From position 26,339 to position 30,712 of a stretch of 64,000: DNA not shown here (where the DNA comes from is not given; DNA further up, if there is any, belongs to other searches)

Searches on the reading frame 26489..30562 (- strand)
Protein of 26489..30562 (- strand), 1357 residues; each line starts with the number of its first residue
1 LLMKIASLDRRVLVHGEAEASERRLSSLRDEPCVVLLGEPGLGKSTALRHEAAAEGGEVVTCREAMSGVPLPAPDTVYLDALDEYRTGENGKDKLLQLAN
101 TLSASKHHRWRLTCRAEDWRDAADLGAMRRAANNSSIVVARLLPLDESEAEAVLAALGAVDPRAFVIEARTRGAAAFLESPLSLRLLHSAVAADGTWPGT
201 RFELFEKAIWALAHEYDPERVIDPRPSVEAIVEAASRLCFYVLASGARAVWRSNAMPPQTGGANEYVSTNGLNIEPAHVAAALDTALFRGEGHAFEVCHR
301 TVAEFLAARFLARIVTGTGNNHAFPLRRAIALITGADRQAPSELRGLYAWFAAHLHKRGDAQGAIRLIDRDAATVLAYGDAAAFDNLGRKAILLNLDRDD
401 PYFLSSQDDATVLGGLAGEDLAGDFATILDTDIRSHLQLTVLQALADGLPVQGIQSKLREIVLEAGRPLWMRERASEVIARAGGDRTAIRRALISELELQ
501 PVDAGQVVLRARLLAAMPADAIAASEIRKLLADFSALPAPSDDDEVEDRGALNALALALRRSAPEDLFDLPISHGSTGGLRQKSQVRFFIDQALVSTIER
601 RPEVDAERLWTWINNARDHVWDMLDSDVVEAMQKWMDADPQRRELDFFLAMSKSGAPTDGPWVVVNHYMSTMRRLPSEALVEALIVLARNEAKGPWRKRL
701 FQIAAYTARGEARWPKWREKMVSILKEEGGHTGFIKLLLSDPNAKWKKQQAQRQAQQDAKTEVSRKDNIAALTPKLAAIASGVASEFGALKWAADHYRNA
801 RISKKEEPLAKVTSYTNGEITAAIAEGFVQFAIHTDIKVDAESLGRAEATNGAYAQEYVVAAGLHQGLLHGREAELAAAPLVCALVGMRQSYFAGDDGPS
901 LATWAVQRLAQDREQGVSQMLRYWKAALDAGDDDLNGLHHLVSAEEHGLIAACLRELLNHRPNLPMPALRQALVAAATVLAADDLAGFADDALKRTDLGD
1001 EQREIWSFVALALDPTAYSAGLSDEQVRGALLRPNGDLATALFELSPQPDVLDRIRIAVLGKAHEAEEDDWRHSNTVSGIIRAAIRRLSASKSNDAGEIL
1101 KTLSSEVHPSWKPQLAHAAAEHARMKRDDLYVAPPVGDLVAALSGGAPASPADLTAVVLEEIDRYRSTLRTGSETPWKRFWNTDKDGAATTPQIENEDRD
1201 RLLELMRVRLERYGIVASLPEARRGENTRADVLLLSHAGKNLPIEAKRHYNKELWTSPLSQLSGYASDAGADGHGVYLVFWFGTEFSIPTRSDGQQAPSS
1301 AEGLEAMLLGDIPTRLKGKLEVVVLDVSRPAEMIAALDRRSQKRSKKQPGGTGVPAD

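Call 7: search_protein_families(library=pfam, proteins=[window:26489-30562:-], max_evalue=0.1)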
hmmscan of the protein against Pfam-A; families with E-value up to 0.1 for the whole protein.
window:26489-30562:- (1357 aa): 4 families
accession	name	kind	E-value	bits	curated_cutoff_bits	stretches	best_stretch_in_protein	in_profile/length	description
PF20720.3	nSTAND3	-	0.00078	19.6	27.2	1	19-139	5-134/155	Novel STAND NTPase 3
PF13401.12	AAA_22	-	0.0022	18.7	27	0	30-65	4-33/130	AAA domain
PF13191.12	AAA_16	-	0.036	15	32.6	1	31-63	24-59/167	AAA ATPase domain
PF00493.29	MCM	-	0.087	12.4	23.3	0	16-73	43-99/224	MCM P-loop domain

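Call 8: search_protein_families(library=padloc, proteins=[window:26489-30562:-], max_evalue=0.1)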
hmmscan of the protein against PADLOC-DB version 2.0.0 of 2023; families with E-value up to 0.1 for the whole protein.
window:26489-30562:- (1357 aa): 1 family
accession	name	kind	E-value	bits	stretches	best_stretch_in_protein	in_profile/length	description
PDLC00292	PtuA1|PtuA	-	0.032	10.6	1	27-51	331-355/726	AAA ATPase domain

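Call 9: search_protein_families(library=ncbifam, proteins=[window:26489-30562:-], max_evalue=0.1)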
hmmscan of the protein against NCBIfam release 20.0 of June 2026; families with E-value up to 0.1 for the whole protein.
window:26489-30562:- (1357 aa): 2 families
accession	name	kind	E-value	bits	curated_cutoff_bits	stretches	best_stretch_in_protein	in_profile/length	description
NF058535.1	antiphage_EruA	equivalog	1.5e-280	934.4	1000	1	19-1328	11-1318/1318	NACHT domain-containing antiphage protein EruA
NF058534.1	antiphage_HyoA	equivalog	3.7e-13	48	1200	1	130-774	194-849/1430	NACHT domain-containing antiphage protein HyoA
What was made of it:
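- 26489..30621 (-): Context, not part of the trio: an EruA-like NACHT antiphage ATPase block that travels with the trio in some genomes but not others. NCBIfam antiphage_EruA, E 1.5e-280, 934 bits (cutoff 1000) (call 9).
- Checked: Downstream and convergent is a 1357-aa NACHT protein at 26489-30562 (NCBIfam antiphage_EruA, 934 bits against a cutoff of 1000, call 9).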
